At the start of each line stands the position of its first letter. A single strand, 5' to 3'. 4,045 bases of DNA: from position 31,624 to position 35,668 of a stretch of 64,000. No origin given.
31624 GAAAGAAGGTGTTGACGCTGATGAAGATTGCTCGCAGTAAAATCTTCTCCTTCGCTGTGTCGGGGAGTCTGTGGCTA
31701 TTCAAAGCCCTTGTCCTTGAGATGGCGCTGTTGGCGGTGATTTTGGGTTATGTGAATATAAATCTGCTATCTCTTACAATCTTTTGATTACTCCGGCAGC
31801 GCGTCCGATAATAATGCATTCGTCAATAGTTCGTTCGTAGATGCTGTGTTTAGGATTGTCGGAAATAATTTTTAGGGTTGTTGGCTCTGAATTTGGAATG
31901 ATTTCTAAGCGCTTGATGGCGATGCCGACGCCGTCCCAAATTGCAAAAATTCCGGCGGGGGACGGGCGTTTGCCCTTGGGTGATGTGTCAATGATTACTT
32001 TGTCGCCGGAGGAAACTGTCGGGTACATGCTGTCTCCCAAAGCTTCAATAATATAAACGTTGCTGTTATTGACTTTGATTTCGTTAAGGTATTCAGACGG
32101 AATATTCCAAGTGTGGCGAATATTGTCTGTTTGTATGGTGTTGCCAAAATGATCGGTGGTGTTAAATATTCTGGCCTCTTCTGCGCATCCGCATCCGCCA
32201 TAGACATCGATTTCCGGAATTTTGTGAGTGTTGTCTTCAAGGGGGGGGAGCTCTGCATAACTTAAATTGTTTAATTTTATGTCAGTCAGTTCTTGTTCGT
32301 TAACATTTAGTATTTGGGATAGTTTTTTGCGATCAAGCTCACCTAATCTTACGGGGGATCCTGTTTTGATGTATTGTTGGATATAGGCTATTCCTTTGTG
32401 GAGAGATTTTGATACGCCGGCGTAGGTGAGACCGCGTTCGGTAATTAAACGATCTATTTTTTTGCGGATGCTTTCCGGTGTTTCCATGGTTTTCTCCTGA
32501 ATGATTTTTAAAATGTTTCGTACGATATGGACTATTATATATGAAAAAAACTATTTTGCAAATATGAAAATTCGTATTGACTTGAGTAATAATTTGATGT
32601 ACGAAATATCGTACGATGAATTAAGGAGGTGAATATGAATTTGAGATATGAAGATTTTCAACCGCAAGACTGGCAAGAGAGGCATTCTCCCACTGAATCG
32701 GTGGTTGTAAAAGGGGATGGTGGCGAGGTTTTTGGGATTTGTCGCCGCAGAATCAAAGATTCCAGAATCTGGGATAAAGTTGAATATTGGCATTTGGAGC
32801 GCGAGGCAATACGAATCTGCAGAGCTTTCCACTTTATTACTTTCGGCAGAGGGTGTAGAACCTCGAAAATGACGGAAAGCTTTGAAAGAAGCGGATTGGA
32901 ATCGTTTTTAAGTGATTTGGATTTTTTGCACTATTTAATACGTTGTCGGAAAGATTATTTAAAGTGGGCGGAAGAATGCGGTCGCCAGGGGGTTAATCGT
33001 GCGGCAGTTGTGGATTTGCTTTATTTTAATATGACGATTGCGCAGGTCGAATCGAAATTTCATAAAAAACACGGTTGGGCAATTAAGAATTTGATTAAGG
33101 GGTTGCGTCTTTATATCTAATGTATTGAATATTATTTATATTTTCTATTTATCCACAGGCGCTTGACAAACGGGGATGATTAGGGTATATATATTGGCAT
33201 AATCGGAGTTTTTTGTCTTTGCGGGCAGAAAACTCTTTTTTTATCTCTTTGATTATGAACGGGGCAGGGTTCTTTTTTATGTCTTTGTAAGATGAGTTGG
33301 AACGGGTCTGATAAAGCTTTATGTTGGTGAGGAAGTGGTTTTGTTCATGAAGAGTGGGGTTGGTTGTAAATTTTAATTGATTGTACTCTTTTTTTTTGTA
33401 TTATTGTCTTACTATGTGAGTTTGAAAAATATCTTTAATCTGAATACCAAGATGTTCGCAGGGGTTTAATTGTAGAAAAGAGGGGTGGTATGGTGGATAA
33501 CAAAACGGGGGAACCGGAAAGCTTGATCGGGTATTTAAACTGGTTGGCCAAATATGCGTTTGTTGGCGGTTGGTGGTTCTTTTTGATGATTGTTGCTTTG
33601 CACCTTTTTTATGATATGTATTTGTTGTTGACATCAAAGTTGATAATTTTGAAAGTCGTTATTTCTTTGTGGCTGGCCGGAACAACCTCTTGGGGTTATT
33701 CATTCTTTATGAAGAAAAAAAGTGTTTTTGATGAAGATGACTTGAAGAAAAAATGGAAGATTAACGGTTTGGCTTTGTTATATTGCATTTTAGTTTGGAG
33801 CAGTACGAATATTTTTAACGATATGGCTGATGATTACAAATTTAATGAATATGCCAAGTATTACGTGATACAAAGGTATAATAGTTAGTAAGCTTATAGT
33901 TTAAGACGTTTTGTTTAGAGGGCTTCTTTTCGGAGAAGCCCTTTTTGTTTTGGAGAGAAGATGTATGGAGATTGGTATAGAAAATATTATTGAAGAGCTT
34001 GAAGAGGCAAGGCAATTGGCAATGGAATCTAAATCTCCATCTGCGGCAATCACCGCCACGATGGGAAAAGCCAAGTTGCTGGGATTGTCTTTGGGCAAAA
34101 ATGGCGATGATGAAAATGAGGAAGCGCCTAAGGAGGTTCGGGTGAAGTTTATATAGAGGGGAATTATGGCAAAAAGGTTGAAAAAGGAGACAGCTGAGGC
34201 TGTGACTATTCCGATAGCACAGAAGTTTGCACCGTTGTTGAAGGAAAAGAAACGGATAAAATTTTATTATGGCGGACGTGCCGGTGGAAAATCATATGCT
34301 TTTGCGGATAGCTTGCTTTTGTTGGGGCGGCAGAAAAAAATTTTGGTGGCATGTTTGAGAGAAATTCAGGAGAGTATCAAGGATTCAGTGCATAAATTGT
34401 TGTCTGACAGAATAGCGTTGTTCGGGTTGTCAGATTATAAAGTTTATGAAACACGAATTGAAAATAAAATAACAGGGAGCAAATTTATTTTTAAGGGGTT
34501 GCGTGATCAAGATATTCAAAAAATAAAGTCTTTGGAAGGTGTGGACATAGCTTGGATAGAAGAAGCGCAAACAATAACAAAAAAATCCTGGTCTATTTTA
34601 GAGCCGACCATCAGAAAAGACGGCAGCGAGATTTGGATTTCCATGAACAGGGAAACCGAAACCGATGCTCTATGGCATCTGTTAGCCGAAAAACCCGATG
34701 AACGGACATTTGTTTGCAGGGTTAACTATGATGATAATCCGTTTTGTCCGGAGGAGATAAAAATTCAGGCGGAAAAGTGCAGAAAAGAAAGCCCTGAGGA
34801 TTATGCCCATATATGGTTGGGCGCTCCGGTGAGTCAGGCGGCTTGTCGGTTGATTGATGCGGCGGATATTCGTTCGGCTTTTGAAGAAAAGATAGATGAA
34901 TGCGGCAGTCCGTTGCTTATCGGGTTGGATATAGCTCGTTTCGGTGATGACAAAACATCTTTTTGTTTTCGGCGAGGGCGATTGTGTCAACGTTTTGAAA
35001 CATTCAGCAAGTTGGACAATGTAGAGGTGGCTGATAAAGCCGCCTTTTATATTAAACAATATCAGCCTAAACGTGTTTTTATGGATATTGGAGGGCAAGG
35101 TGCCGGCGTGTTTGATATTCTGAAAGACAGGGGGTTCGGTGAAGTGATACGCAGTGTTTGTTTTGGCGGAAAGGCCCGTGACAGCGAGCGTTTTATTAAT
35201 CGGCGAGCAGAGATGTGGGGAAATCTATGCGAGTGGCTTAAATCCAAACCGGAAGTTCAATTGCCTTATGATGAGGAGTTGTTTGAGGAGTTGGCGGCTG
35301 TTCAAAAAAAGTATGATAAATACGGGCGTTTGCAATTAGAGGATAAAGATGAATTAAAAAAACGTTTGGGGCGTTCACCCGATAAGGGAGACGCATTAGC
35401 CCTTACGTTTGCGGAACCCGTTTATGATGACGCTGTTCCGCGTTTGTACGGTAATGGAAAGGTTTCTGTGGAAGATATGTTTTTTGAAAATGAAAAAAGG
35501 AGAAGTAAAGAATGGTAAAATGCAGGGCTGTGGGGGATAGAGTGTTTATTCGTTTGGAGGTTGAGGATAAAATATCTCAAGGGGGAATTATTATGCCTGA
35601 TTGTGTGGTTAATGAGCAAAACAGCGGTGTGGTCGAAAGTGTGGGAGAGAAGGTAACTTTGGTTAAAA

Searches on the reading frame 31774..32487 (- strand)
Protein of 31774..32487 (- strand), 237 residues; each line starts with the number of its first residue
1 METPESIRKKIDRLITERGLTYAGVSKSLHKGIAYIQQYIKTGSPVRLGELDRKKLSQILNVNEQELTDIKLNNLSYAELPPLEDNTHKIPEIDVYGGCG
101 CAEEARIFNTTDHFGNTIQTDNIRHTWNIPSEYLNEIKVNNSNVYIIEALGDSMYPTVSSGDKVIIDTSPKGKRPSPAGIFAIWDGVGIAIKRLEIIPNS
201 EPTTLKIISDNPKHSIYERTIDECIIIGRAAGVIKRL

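Call 62: search_protein_families(library=pfam, proteins=[window:31774-32487:-], max_evalue=0.00001)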
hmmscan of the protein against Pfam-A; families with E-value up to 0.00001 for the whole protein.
window:31774-32487:- (237 aa): 1 family
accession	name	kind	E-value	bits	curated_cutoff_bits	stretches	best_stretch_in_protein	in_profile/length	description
PF00717.28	Peptidase_S24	-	7.2e-11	42.3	23.3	1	120-230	15-115/116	Peptidase S24-like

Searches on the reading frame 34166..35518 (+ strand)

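Call 62: search_protein_families(library=pfam, proteins=[window:34166-35518:+], max_evalue=0.00001)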
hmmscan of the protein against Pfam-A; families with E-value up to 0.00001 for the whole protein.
window:34166-35518:+ (450 aa): 1 family
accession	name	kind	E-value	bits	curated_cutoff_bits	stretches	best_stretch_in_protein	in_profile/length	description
PF04466.19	Terminase_3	-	3.6e-36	125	23.2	1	28-219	1-200/201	Phage terminase large subunit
